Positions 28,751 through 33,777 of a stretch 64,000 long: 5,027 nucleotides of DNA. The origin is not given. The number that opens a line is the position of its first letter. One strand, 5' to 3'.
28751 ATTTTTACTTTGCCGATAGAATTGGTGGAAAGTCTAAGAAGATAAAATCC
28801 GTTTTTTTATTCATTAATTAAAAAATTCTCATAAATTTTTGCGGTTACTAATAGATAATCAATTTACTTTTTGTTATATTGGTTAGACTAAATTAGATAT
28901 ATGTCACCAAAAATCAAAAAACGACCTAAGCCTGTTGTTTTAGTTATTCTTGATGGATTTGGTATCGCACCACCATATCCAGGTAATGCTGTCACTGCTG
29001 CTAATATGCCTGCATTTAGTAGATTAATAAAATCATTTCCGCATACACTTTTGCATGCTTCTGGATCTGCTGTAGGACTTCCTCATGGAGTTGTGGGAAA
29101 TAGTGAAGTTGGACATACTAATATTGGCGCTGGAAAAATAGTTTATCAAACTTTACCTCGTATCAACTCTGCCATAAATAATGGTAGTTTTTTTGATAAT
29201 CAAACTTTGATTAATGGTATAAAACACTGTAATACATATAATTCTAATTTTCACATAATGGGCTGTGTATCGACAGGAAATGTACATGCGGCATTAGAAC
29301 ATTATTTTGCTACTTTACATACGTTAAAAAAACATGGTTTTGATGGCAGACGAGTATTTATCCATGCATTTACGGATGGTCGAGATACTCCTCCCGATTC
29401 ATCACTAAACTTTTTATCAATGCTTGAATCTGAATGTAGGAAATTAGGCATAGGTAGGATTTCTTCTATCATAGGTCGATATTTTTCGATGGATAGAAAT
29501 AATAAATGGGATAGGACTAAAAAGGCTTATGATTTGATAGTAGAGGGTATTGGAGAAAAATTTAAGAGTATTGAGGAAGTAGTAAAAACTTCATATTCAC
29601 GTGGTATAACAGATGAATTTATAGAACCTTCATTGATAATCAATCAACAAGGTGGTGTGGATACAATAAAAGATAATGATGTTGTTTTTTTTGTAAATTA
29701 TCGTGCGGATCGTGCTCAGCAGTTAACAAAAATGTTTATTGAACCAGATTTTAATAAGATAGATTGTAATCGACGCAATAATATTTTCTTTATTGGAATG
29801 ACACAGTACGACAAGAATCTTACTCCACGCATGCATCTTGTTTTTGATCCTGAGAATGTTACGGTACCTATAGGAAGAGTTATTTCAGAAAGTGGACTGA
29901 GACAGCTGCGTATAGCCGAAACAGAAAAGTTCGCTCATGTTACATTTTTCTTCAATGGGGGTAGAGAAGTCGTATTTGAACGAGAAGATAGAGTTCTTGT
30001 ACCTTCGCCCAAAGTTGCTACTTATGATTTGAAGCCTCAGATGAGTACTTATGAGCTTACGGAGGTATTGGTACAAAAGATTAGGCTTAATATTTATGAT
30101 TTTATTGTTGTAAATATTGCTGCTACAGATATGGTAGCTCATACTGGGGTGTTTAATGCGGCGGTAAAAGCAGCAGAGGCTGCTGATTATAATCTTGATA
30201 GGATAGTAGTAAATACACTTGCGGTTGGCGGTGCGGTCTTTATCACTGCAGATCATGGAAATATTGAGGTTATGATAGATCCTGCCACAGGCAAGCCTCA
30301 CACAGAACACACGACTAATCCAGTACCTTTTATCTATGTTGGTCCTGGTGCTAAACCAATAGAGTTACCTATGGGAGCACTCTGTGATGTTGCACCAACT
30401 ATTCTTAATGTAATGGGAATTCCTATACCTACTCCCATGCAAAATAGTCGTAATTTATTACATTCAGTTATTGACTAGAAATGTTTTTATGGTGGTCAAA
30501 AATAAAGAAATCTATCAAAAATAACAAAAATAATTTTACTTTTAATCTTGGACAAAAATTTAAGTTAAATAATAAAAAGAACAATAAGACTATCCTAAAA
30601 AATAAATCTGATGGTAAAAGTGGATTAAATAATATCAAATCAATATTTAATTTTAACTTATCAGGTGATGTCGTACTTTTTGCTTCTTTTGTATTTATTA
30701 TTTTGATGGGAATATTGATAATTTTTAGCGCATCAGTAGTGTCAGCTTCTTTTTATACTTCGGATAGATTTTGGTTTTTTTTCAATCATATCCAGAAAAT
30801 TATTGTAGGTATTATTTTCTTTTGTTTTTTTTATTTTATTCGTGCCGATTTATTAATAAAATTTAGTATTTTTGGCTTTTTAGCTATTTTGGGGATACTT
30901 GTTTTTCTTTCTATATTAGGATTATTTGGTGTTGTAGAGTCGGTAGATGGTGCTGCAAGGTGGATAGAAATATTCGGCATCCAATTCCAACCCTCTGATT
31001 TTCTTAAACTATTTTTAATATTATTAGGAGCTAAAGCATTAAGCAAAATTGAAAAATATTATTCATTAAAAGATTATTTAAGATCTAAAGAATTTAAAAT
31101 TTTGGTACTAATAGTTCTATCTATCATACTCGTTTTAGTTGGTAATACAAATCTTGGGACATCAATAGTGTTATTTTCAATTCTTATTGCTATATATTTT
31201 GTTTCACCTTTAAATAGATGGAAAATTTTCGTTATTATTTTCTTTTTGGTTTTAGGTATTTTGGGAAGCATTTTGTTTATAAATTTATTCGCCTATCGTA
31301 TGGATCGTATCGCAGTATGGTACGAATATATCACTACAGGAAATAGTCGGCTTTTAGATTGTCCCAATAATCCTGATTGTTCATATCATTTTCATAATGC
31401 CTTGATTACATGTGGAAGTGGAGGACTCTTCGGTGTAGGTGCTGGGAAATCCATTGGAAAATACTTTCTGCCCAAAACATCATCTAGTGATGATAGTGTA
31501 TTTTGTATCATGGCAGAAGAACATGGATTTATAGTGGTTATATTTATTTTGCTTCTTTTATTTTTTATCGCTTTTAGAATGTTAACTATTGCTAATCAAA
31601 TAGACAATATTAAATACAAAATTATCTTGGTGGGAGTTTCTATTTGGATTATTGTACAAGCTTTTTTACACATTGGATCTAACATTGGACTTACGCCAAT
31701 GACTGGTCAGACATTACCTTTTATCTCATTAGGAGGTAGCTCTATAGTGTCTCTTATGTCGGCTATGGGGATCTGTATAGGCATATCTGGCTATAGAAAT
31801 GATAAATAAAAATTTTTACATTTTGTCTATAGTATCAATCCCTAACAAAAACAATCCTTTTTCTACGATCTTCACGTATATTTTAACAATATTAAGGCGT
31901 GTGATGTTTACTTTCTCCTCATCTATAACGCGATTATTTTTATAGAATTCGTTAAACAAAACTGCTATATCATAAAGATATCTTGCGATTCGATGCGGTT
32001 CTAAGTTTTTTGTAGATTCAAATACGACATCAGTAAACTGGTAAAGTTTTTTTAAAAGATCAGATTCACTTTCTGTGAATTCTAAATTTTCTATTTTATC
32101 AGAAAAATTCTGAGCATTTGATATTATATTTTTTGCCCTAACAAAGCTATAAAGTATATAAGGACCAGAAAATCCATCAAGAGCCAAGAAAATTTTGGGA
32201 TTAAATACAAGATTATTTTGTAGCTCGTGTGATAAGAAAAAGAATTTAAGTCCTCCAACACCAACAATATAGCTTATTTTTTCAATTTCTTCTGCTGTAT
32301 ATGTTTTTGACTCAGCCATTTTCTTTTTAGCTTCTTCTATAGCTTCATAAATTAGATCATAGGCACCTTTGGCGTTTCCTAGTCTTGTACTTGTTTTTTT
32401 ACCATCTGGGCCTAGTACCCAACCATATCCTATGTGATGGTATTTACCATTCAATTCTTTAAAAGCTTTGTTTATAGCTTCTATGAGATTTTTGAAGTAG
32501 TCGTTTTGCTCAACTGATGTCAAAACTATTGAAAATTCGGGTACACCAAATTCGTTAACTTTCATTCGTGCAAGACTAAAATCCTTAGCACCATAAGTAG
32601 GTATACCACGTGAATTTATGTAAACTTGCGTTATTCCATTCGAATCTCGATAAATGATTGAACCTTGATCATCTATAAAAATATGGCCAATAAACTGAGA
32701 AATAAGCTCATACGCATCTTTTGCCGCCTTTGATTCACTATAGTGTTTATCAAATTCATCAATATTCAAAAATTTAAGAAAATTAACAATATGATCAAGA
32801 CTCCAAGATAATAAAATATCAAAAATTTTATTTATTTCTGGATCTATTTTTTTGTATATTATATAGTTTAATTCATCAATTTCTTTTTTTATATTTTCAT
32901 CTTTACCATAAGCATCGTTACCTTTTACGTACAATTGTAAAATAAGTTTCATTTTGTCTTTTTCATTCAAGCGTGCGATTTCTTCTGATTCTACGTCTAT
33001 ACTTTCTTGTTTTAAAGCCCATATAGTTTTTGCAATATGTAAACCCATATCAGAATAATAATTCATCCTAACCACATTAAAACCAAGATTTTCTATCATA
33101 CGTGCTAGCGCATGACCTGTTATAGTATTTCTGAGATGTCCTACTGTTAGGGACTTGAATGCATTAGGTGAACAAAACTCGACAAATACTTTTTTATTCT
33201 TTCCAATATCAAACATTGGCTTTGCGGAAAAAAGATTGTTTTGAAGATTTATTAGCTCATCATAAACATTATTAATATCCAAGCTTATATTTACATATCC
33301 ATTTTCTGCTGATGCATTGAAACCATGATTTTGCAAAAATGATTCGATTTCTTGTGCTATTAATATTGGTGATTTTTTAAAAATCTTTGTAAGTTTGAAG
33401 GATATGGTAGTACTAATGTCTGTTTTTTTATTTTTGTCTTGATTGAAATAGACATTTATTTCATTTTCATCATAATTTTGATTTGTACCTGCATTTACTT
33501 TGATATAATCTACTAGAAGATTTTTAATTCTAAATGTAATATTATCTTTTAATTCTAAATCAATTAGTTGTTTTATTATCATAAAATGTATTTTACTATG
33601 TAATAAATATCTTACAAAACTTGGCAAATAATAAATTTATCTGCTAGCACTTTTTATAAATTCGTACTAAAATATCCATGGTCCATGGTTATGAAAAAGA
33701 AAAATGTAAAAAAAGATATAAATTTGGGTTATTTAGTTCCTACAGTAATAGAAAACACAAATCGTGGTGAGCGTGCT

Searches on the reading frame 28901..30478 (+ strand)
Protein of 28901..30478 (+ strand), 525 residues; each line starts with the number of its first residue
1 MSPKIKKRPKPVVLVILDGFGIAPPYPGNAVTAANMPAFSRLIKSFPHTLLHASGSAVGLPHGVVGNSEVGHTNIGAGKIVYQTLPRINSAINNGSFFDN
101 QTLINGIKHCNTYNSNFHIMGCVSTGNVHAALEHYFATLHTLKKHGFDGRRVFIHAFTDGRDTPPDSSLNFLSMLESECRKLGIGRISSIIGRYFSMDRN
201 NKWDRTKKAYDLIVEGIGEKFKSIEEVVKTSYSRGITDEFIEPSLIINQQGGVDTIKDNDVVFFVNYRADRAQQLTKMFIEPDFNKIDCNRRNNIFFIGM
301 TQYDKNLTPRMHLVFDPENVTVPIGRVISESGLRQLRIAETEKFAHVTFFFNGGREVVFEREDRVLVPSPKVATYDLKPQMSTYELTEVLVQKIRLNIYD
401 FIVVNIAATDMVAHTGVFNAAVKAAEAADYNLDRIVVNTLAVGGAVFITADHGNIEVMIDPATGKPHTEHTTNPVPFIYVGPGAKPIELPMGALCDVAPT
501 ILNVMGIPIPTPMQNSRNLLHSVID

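Call 23: search_protein_families(library=pfam, proteins=[window:28901-30478:+])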
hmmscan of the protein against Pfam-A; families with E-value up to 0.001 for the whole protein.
window:28901-30478:+ (525 aa): 2 families
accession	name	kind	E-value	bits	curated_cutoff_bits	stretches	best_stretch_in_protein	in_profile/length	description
PF06415.18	iPGM_N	-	1.4e-73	247.4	27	1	88-305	1-217/217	BPG-independent PGAM N-terminus (iPGM_N)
PF01676.23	Metalloenzyme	-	3.6e-73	246.6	24.3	1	10-507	1-250/252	Metalloenzyme superfamily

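Call 25: find_encoding_contigs(protein=window:28901-30478:+, flank=3000, max_places=5)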
Protein window:28901-30478:+ (525 aa): 1 contig read that carries it; 1 place shown.
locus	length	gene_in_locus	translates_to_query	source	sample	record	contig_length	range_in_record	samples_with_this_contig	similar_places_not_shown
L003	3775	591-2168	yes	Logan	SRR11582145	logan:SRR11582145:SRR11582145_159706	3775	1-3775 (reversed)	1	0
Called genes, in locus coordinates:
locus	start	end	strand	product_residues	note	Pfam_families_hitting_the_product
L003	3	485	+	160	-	?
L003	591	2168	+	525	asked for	PF01676:Metalloenzyme, PF06415:iPGM_N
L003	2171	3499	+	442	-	PF01098:FTSW_RODA_SPOVE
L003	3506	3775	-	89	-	?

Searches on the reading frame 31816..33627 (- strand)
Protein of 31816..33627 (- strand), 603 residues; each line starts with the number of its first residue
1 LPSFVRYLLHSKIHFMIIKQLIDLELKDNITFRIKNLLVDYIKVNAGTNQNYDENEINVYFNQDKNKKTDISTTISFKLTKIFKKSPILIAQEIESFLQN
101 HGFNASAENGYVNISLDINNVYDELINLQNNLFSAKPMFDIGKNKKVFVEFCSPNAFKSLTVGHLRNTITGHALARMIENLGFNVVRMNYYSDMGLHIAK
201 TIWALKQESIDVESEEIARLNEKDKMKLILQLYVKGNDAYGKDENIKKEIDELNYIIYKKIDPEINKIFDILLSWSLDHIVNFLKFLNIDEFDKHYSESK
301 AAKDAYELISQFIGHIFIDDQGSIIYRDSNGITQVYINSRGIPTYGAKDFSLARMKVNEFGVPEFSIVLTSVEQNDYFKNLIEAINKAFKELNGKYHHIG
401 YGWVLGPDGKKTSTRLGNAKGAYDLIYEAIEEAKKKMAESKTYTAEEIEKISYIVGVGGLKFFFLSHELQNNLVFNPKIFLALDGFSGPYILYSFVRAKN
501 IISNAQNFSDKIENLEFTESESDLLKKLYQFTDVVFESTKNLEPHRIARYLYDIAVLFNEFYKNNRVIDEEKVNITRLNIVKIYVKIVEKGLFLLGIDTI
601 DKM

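Call 23: search_protein_families(library=pfam, proteins=[window:31816-33627:-])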
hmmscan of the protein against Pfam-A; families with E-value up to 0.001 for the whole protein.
window:31816-33627:- (603 aa): 3 families
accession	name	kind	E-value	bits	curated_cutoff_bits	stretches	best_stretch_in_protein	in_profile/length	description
PF00750.26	tRNA-synt_1d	-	2.4e-38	132.4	23.3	1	135-476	9-348/349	tRNA synthetases class I (R), catalytic domain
PF05746.21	DALR_1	-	3.2e-26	92.2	22.3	1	491-603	1-117/117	DALR anticodon binding domain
PF03485.21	Arg_tRNA_synt_N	-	5.4e-07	30.6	21.5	1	42-116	15-85/85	Arginyl tRNA synthetase N terminal domain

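Call 24: find_encoding_contigs(protein=window:31816-33627:-, flank=3000, max_places=5)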
Protein window:31816-33627:- (603 aa): no gene with exactly this product is on record in the collection.

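Call 62: find_homologous_proteins(query=window:31816-33627:-, max_evalue=1e-60)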
Query window:31816-33627:- (603 aa): 14 proteins with E <= 1e-60 among 8000 candidates.
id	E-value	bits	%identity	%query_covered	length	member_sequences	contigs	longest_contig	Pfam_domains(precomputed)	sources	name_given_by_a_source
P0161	0.0e+0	1288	100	98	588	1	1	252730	PF05746.22,PF00750.26,PF03485.22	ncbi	-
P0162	0.0e+0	1100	84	98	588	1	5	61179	PF05746.22,PF00750.26,PF03485.22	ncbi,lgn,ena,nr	ncbi:MAG: arginine--tRNA ligase [Candidatus Dojkabacteria bacterium]|nr:arginine--tRNA ligase [Candi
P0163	0.0e+0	1091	84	98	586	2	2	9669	PF05746.22,PF00750.26,PF03485.22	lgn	-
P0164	3.0e-92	328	35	89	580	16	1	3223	PF05746.22,PF00750.26,PF03485.22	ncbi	-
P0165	5.3e-90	321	40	76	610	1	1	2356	PF05746.22,PF00750.26,PF03485.22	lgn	-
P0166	8.8e-75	271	34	89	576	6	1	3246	PF05746.22,PF00750.26,PF03485.22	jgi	jgi:arginyl-tRNA synthetase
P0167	2.8e-72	262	32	90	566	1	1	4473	PF05746.22,PF00750.26,PF03485.22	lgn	-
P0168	1.3e-70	257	32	89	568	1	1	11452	PF05746.22,PF00750.26,PF03485.22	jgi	jgi:arginyl-tRNA synthetase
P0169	8.9e-69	251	35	76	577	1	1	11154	PF05746.22,PF00750.26,PF03485.22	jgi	jgi:arginyl-tRNA synthetase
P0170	1.4e-68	250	31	89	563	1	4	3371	PF05746.22,PF00750.26,PF03485.22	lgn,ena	-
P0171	1.8e-68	250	32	89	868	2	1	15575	PF03483.23,PF05746.22,PF00750.26,PF03485.22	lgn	-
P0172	1.3e-64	237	32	89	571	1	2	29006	PF05746.22,PF00750.26,PF03485.22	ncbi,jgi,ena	-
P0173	2.4e-64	236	30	89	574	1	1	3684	PF05746.22,PF00750.26,PF03485.22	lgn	-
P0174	1.5e-63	234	40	52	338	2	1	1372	PF05746.22,PF00750.26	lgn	-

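Call 63: find_encoding_contigs(protein=P0161, flank=1000, max_places=3)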
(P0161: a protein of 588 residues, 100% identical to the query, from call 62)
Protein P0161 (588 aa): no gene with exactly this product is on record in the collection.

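Call 64: list_cluster_members(proteins=[P0161, P0162, P0001])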
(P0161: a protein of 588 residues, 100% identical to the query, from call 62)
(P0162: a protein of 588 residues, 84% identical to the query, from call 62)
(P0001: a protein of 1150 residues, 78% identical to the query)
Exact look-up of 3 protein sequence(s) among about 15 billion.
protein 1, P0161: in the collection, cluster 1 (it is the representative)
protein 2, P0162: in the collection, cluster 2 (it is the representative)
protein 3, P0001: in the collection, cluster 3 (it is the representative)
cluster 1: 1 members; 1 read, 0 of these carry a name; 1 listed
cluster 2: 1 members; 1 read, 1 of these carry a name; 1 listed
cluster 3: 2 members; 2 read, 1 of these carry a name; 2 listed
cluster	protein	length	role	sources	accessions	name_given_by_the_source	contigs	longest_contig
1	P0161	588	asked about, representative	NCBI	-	-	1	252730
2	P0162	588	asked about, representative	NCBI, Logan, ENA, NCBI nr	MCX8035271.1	MAG: arginine--tRNA ligase [Candidatus Dojkabacteria bacterium] | arginine--tRNA ligase [Candidatus Dojkabacteria bacterium]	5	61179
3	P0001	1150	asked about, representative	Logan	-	-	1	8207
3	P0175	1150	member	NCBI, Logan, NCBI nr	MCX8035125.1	MAG: type II CRISPR RNA-guided endonuclease Cas9 [Candidatus Dojkabacteria bacterium] | type II CRISPR RNA-guided endonuclease Cas9 [Candidatus Dojkabacteria bacterium]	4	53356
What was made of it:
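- The sister MAG's ArgRS is 84% identical, so the cas divergence is in line with the rest of the genome (calls 62, 64).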
